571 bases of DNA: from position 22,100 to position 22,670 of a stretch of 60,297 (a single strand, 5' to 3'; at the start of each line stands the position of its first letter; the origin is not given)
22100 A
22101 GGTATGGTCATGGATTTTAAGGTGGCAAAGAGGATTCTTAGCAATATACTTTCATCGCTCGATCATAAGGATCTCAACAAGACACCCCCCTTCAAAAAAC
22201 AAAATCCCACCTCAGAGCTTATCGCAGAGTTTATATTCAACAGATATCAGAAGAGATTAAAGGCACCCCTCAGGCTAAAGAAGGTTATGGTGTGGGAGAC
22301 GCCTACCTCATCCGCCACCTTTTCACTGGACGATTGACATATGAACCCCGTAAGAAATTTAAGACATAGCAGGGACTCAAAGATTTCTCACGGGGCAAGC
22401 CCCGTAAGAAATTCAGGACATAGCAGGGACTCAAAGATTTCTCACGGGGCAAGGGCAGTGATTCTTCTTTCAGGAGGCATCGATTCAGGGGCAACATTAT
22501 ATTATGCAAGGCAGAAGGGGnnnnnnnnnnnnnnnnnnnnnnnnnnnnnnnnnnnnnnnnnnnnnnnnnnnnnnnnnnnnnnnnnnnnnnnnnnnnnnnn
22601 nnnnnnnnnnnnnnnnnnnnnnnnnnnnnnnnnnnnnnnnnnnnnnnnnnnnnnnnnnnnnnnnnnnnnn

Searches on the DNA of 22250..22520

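Call 80: search_rna_families(source=window, start=22250, end=22520, threshold=evalue, max_evalue=1)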
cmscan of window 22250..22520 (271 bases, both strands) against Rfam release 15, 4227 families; matches with E-value up to 1: 0.
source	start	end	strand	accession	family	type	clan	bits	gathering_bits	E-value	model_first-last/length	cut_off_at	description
